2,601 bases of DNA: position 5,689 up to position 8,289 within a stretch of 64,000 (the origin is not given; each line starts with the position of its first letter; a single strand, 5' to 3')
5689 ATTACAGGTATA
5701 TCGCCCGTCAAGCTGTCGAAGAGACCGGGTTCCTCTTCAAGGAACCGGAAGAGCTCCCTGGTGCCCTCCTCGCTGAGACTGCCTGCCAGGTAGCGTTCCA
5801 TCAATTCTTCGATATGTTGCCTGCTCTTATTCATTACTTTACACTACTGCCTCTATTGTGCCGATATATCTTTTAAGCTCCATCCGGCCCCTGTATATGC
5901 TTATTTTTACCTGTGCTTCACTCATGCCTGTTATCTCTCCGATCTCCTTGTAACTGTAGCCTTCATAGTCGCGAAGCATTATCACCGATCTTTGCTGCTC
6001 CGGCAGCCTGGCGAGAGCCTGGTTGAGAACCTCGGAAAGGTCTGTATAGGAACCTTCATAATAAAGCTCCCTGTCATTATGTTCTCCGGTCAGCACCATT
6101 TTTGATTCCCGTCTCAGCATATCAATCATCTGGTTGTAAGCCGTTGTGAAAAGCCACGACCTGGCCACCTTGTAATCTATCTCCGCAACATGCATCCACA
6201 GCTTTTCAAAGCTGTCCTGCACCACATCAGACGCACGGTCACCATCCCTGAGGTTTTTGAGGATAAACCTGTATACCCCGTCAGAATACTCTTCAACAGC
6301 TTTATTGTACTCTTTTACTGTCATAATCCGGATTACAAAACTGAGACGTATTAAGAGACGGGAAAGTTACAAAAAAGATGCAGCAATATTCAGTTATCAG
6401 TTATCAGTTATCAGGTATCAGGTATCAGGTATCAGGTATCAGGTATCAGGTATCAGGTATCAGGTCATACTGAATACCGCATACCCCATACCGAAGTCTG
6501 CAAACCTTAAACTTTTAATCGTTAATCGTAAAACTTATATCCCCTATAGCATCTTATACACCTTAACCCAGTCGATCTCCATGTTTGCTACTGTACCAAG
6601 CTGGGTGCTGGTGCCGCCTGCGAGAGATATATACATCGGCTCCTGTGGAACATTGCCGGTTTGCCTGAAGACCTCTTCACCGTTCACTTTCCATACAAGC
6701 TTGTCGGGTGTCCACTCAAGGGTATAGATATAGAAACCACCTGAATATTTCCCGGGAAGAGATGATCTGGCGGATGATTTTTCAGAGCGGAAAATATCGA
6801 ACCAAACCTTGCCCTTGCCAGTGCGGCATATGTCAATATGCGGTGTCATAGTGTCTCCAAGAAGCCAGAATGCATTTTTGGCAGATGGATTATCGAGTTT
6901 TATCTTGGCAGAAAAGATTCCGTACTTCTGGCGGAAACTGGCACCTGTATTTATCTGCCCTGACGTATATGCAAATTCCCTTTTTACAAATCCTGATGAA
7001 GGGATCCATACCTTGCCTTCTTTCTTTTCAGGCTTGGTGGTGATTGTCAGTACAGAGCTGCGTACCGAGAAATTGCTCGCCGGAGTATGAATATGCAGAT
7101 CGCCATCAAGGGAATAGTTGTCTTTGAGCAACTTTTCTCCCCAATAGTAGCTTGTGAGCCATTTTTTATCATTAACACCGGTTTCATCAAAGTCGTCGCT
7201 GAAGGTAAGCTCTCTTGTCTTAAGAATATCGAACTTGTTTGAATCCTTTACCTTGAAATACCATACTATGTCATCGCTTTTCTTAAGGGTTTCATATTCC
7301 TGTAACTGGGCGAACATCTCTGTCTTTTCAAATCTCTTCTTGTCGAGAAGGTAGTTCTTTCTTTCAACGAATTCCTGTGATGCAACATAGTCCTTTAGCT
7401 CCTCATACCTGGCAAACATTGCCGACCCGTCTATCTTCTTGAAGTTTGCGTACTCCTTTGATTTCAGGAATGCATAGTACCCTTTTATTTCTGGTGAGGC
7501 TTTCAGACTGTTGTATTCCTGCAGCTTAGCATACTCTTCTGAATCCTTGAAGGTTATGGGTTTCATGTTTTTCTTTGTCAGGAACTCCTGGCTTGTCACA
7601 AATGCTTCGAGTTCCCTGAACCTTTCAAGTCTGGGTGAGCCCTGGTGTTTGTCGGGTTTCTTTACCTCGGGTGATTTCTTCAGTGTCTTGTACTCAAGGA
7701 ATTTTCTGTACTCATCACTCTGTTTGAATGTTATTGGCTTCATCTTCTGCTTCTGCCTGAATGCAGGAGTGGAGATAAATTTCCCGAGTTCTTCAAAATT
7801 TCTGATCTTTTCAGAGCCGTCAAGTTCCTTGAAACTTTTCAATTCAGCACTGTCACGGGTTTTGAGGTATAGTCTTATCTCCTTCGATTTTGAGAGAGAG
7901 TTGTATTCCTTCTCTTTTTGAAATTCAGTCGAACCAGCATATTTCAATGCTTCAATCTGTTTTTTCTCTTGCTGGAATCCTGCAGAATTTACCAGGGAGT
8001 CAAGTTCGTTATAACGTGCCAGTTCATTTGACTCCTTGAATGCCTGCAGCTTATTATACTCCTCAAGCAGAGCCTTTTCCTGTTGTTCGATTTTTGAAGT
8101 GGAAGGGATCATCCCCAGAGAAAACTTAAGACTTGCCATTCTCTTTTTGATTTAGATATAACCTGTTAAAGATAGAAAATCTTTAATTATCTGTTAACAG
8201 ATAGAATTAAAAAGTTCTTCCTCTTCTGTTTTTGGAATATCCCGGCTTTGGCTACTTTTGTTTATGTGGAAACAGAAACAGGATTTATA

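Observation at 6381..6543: Whole intergenic spacer built from in-phase heptads, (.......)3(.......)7 plus decayed 7-mers, upstream of an ECF sigma operon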

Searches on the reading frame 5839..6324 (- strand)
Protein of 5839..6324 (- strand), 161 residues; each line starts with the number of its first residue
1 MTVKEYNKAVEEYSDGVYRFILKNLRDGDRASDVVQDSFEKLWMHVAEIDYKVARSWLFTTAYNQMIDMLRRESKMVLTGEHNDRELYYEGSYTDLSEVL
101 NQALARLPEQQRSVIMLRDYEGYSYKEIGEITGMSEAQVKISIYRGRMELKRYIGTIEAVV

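Call 10: find_encoding_contigs(protein=window:5839-6324:-, flank=3000, max_places=10)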
Protein window:5839-6324:- (161 aa): 16 contigs read that carry it; 10 places shown.
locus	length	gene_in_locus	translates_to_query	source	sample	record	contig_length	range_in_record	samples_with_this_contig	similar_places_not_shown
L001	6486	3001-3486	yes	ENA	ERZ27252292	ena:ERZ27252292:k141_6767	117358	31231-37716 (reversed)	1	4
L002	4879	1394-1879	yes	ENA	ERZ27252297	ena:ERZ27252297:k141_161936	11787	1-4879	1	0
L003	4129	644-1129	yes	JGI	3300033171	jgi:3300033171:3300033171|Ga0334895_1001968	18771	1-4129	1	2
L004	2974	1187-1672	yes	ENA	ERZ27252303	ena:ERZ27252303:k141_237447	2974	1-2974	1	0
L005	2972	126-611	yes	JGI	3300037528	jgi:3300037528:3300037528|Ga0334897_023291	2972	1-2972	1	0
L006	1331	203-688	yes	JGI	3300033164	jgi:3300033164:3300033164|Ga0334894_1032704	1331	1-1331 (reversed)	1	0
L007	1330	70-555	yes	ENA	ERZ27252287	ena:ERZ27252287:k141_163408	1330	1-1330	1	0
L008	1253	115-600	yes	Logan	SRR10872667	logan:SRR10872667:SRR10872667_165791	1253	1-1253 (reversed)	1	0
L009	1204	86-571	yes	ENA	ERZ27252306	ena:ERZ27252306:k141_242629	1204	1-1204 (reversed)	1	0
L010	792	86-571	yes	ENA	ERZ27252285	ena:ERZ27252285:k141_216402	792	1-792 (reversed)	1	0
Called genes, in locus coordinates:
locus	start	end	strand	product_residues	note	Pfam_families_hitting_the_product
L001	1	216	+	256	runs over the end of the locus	PF04298:Zn_peptidase_2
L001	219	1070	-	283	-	PF03767:Acid_phosphat_B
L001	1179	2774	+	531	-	PF00722:Glyco_hydro_16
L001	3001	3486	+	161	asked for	PF04542:Sigma70_r2, PF07638:Sigma70_ECF (faint), PF08281:Sigma70_r4_2, PF04545:Sigma70_r4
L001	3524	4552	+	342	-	-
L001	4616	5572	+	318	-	-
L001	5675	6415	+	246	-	PF00899:ThiF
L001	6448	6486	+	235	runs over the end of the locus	PF03575:Peptidase_S51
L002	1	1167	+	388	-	?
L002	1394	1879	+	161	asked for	PF04542:Sigma70_r2, PF07638:Sigma70_ECF (faint), PF08281:Sigma70_r4_2, PF04545:Sigma70_r4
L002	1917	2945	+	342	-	-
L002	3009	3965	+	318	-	-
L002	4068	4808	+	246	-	PF00899:ThiF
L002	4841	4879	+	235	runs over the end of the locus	PF03575:Peptidase_S51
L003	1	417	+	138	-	?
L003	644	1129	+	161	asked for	PF04542:Sigma70_r2, PF07638:Sigma70_ECF (faint), PF08281:Sigma70_r4_2, PF04545:Sigma70_r4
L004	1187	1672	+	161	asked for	PF04542:Sigma70_r2, PF07638:Sigma70_ECF (faint), PF08281:Sigma70_r4_2, PF04545:Sigma70_r4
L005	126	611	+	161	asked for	PF04542:Sigma70_r2, PF07638:Sigma70_ECF (faint), PF08281:Sigma70_r4_2, PF04545:Sigma70_r4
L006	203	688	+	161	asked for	PF04542:Sigma70_r2, PF07638:Sigma70_ECF (faint), PF08281:Sigma70_r4_2, PF04545:Sigma70_r4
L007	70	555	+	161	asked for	PF04542:Sigma70_r2, PF07638:Sigma70_ECF (faint), PF08281:Sigma70_r4_2, PF04545:Sigma70_r4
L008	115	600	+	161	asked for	PF04542:Sigma70_r2, PF07638:Sigma70_ECF (faint), PF08281:Sigma70_r4_2, PF04545:Sigma70_r4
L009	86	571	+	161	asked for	PF04542:Sigma70_r2, PF07638:Sigma70_ECF (faint), PF08281:Sigma70_r4_2, PF04545:Sigma70_r4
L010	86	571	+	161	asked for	PF04542:Sigma70_r2, PF07638:Sigma70_ECF (faint), PF08281:Sigma70_r4_2, PF04545:Sigma70_r4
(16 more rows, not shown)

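Call 29: find_homologous_proteins(query=window:5839-6324:-, max_evalue=1e-20)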
Query window:5839-6324:- (161 aa): 5334 proteins with E <= 1e-20 among 5390 candidates; the best 120 are listed.
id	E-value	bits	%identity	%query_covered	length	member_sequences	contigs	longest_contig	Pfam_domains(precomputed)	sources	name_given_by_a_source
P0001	6.0e-99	346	100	100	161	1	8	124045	PF07638.18,PF04545.23,PF04542.21,PF08281.19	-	-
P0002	4.5e-95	333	96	100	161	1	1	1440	PF04545.23,PF04542.21,PF08281.19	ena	-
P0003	4.9e-95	333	96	100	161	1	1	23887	PF04545.23,PF04542.21,PF08281.19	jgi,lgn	jgi:RNA polymerase sigma factor (sigma-70 family)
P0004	2.1e-93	328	96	100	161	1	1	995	PF04545.23,PF04542.21,PF08281.19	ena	-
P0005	1.5e-92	325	94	100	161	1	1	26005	PF04545.23,PF04542.21,PF08281.19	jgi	jgi:RNA polymerase sigma-70 factor (ECF subfamily)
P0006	1.8e-91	322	91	100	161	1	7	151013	PF07638.18,PF04545.23,PF04542.21,PF08281.19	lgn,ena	-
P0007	4.2e-90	317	91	100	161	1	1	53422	PF04545.23,PF04542.21,PF08281.19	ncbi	ncbi:MAG: RNA polymerase sigma factor [Bacteroidales bacterium]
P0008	3.3e-88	311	89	100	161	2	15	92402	PF04545.23,PF04542.21,PF08281.19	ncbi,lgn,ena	-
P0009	1.3e-82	293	83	100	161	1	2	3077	PF04545.23,PF04542.21,PF08281.19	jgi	jgi:RNA polymerase sigma factor (sigma-70 family)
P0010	5.6e-81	288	83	100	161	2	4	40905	PF04545.23,PF04542.21,PF08281.19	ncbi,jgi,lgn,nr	ncbi:MAG: RNA polymerase sigma factor [Bacteroidales bacterium]|jgi:RNA polymerase sigma-70 factor (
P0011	1.6e-78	280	79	100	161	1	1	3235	PF04545.23,PF04542.21,PF08281.19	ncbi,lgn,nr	ncbi:MAG: RNA polymerase sigma factor [Bacteroidales bacterium]|nr:RNA polymerase sigma factor [Bact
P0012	1.7e-78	280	79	100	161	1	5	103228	PF04545.23,PF04542.21,PF08281.19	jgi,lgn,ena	-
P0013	4.8e-78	278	78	100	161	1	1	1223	PF04545.23,PF04542.21,PF08281.19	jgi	-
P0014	3.0e-77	275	80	100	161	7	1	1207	PF04545.23,PF04542.21,PF08281.19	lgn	-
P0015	5.7e-77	275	80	100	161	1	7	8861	PF04545.23,PF04542.21,PF08281.19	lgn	-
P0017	1.6e-75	270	78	100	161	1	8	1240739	PF04545.23,PF04542.21,PF08281.19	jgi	jgi:RNA polymerase sigma factor (sigma-70 family)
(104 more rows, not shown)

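Call 31: find_encoding_contigs(protein=P0003, flank=1500, max_places=3)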
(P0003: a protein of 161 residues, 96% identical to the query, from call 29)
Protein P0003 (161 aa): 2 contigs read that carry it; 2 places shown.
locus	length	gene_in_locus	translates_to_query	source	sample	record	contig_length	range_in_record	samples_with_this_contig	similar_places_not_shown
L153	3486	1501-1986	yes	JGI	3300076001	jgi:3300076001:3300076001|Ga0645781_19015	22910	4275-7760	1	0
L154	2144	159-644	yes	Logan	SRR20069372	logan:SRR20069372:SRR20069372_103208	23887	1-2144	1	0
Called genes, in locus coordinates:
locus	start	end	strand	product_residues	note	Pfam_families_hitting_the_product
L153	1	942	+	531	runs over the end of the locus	PF00722:Glyco_hydro_16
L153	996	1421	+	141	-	-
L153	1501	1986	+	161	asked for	PF04542:Sigma70_r2, PF08281:Sigma70_r4_2, PF04545:Sigma70_r4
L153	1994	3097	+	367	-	-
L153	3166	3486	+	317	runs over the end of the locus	-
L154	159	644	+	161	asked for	PF04542:Sigma70_r2, PF08281:Sigma70_r4_2, PF04545:Sigma70_r4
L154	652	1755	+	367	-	-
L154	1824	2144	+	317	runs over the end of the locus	-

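Call 32: find_encoding_contigs(protein=P0006, flank=1500, max_places=4)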
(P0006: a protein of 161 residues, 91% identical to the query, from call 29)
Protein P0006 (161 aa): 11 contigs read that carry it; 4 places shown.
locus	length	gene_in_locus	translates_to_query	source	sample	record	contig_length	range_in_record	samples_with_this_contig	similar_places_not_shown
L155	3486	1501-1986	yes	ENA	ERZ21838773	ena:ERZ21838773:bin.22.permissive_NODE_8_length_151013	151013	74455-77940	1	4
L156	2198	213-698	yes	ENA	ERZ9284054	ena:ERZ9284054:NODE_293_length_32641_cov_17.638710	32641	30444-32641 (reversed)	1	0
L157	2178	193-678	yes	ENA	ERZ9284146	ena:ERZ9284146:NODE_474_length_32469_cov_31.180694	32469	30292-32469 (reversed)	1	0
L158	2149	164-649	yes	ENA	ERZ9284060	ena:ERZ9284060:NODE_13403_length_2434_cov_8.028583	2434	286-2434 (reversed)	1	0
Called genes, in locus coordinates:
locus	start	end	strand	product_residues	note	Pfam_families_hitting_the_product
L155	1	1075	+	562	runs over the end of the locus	PF00246:Peptidase_M14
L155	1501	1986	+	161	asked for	PF04542:Sigma70_r2, PF07638:Sigma70_ECF (faint), PF08281:Sigma70_r4_2, PF04545:Sigma70_r4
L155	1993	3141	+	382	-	-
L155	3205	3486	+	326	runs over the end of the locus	PF13568:OMP_b-brl_2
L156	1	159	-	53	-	?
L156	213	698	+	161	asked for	PF04542:Sigma70_r2, PF07638:Sigma70_ECF (faint), PF08281:Sigma70_r4_2, PF04545:Sigma70_r4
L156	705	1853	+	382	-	-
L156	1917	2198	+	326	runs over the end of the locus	PF13568:OMP_b-brl_2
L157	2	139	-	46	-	?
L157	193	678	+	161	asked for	PF04542:Sigma70_r2, PF07638:Sigma70_ECF (faint), PF08281:Sigma70_r4_2, PF04545:Sigma70_r4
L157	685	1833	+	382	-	-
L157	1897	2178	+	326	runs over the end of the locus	PF13568:OMP_b-brl_2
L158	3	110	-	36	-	?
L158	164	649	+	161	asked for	PF04542:Sigma70_r2, PF07638:Sigma70_ECF (faint), PF08281:Sigma70_r4_2, PF04545:Sigma70_r4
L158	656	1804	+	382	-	-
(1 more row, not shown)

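Call 33: find_encoding_contigs(protein=P0008, flank=1500, max_places=4)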
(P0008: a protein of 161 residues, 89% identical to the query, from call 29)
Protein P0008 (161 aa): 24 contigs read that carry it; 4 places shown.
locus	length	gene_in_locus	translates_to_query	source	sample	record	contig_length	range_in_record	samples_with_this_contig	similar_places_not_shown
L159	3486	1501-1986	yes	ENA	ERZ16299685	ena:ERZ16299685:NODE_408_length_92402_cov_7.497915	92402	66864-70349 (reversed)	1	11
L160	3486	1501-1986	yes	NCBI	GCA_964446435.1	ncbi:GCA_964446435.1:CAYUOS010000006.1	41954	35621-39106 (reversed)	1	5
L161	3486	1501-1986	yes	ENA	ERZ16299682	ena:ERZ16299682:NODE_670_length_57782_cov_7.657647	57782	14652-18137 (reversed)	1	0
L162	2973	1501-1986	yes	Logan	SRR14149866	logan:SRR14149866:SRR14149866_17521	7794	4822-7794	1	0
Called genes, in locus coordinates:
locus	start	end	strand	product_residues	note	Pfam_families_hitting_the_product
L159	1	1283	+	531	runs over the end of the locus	PF00722:Glyco_hydro_16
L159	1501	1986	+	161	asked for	PF04542:Sigma70_r2, PF08281:Sigma70_r4_2, PF04545:Sigma70_r4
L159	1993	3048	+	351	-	-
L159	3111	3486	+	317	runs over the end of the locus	-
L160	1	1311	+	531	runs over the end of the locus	PF00722:Glyco_hydro_16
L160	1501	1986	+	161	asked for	PF04542:Sigma70_r2, PF08281:Sigma70_r4_2, PF04545:Sigma70_r4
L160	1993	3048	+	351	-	-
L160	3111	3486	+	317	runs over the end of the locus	-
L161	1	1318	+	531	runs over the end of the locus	PF00722:Glyco_hydro_16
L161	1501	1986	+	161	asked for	PF04542:Sigma70_r2, PF08281:Sigma70_r4_2, PF04545:Sigma70_r4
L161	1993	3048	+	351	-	-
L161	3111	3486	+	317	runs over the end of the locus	-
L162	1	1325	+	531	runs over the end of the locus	PF00722:Glyco_hydro_16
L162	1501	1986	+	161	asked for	PF04542:Sigma70_r2, PF08281:Sigma70_r4_2, PF04545:Sigma70_r4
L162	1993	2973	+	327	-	?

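Call 35: find_encoding_contigs(protein=P0005, flank=1500, max_places=3)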
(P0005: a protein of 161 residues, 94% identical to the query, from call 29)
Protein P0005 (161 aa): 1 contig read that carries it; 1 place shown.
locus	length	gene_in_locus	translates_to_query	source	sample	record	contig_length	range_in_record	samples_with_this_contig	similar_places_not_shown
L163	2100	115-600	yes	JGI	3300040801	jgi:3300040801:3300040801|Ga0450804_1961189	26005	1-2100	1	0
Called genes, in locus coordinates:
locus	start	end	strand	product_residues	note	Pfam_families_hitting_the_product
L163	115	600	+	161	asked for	PF04542:Sigma70_r2, PF08281:Sigma70_r4_2, PF04545:Sigma70_r4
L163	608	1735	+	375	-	-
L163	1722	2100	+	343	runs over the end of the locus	-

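Call 36: find_encoding_contigs(protein=P0010, flank=1500, max_places=4)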
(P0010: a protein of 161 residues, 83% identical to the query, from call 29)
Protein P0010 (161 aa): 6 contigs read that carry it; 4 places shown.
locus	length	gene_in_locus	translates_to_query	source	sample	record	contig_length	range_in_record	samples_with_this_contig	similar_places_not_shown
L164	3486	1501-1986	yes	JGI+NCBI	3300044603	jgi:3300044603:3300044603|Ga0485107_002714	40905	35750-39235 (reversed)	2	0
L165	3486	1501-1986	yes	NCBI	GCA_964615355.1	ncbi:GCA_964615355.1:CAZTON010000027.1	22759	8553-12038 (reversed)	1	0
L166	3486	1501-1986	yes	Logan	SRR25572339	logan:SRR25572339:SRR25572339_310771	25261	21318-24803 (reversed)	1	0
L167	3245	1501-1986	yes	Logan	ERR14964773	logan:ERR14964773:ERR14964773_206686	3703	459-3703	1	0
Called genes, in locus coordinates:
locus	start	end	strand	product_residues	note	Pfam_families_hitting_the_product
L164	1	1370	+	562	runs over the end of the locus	PF00246:Peptidase_M14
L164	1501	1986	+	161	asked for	PF04542:Sigma70_r2, PF08281:Sigma70_r4_2, PF04545:Sigma70_r4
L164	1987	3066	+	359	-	-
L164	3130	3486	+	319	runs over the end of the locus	-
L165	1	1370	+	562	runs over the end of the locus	PF00246:Peptidase_M14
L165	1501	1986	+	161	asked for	PF04542:Sigma70_r2, PF08281:Sigma70_r4_2, PF04545:Sigma70_r4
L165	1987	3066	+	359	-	-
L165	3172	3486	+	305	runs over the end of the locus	-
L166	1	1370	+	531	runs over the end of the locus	PF00246:Peptidase_M14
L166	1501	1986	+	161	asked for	PF04542:Sigma70_r2, PF08281:Sigma70_r4_2, PF04545:Sigma70_r4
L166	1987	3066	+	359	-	-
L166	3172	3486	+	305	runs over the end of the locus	-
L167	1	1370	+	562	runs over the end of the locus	PF00246:Peptidase_M14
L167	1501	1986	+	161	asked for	PF04542:Sigma70_r2, PF08281:Sigma70_r4_2, PF04545:Sigma70_r4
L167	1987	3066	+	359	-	-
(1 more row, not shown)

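Call 37: find_encoding_contigs(protein=P0012, flank=1500, max_places=4)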
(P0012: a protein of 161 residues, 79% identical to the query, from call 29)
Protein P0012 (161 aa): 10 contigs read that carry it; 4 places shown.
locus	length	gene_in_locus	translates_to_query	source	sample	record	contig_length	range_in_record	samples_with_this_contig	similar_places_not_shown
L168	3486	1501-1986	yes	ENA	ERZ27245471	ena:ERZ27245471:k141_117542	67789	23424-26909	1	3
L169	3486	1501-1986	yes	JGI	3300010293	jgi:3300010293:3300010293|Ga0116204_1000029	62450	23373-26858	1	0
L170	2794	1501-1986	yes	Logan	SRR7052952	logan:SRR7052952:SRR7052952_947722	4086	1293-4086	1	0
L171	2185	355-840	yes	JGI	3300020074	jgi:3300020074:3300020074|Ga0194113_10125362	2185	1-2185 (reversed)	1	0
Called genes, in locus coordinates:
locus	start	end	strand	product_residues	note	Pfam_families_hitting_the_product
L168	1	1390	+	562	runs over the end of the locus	PF00246:Peptidase_M14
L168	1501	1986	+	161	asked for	PF04542:Sigma70_r2, PF08281:Sigma70_r4_2, PF04545:Sigma70_r4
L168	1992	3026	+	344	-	-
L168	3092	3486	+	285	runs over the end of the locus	PF13568:OMP_b-brl_2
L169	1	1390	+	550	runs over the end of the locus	PF00246:Peptidase_M14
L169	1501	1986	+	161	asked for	PF04542:Sigma70_r2, PF08281:Sigma70_r4_2, PF04545:Sigma70_r4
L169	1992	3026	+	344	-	-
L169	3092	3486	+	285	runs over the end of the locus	PF13568:OMP_b-brl_2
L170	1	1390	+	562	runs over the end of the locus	PF00246:Peptidase_M14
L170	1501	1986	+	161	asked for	PF04542:Sigma70_r2, PF08281:Sigma70_r4_2, PF04545:Sigma70_r4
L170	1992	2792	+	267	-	?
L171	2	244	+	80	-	?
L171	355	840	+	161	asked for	PF04542:Sigma70_r2, PF08281:Sigma70_r4_2, PF04545:Sigma70_r4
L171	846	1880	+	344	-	-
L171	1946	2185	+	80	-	?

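Call 38: find_encoding_contigs(protein=P0017, flank=1500, max_places=4)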
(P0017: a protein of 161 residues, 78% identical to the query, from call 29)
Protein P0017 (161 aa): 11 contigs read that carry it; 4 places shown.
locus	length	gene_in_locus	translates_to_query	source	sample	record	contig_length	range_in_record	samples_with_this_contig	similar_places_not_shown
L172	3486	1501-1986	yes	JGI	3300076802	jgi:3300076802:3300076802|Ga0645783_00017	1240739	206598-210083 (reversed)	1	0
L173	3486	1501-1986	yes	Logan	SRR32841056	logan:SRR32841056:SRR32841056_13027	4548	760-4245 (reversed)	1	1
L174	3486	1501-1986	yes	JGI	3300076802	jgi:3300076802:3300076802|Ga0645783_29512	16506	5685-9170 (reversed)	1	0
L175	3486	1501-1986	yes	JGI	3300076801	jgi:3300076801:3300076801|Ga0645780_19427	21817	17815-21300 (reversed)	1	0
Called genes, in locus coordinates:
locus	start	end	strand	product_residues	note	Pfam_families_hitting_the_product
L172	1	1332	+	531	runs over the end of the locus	PF00722:Glyco_hydro_16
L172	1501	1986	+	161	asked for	PF04542:Sigma70_r2, PF08281:Sigma70_r4_2, PF04545:Sigma70_r4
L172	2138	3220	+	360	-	-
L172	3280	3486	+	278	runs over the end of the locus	PF13568:OMP_b-brl_2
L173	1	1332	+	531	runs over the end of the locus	PF00722:Glyco_hydro_16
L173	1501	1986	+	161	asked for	PF04542:Sigma70_r2, PF08281:Sigma70_r4_2, PF04545:Sigma70_r4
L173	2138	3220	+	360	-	-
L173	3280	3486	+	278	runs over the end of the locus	PF13568:OMP_b-brl_2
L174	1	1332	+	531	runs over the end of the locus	PF00722:Glyco_hydro_16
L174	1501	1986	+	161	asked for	PF04542:Sigma70_r2, PF08281:Sigma70_r4_2, PF04545:Sigma70_r4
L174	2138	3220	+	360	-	-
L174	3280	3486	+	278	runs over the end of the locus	PF13568:OMP_b-brl_2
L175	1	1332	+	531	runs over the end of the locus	PF00722:Glyco_hydro_16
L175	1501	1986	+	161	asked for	PF04542:Sigma70_r2, PF08281:Sigma70_r4_2, PF04545:Sigma70_r4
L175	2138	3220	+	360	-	-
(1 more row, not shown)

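Call 57: search_protein_families(library=pfam, proteins=[window:5839-6324:-], max_evalue=0.01)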
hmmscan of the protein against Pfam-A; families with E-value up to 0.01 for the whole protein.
window:5839-6324:- (161 aa): 4 families
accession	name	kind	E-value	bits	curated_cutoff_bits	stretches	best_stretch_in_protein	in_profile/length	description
PF08281.18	Sigma70_r4_2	-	1.1e-17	63.8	25.7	1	99-150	3-54/54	Sigma-70, region 4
PF04542.20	Sigma70_r2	-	1.2e-12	47.8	24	1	10-74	2-69/71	Sigma-70 region 2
PF04545.22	Sigma70_r4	-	4.6e-12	45.7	24.1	1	103-151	1-49/50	Sigma-70, region 4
PF07638.17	Sigma70_ECF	-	2e-05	25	21.1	1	90-140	120-169/185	ECF sigma factor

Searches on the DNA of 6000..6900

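Call 50: search_rna_families(source=window, start=6000, end=6900, threshold=evalue, max_evalue=1)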
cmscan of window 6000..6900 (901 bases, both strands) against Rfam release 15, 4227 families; matches with E-value up to 1: 2.
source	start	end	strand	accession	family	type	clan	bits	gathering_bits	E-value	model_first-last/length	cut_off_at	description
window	6281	6393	-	RF00648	MIR396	Gene; miRNA;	-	28.2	80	0.0019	1-118/118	no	MIR396 microRNA precursor family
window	6282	6394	+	RF00648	MIR396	Gene; miRNA;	-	23.1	80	0.048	1-118/118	no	MIR396 microRNA precursor family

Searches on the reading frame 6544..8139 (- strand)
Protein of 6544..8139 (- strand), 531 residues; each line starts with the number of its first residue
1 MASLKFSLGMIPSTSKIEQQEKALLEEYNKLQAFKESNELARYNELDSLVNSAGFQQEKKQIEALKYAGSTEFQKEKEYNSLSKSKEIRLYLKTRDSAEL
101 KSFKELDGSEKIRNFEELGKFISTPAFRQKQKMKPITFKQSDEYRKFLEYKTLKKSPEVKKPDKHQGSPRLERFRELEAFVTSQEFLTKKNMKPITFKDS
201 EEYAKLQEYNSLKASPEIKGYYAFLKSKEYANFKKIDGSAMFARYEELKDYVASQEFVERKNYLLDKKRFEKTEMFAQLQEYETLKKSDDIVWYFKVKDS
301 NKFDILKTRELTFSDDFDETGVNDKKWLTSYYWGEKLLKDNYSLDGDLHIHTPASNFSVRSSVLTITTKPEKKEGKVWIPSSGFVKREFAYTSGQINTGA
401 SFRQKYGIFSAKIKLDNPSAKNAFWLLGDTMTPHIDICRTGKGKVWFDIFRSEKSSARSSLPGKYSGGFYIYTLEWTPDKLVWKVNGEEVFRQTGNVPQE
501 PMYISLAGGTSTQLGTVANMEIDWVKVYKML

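Call 57: search_protein_families(library=pfam, proteins=[window:6544-8139:-], max_evalue=0.01)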
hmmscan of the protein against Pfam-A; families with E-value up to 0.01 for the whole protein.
window:6544-8139:- (531 aa): 1 family
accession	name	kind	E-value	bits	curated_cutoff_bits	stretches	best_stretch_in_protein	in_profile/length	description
PF00722.28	Glyco_hydro_16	-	6.3e-10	39.2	22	1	370-525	28-174/175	Glycosyl hydrolases family 16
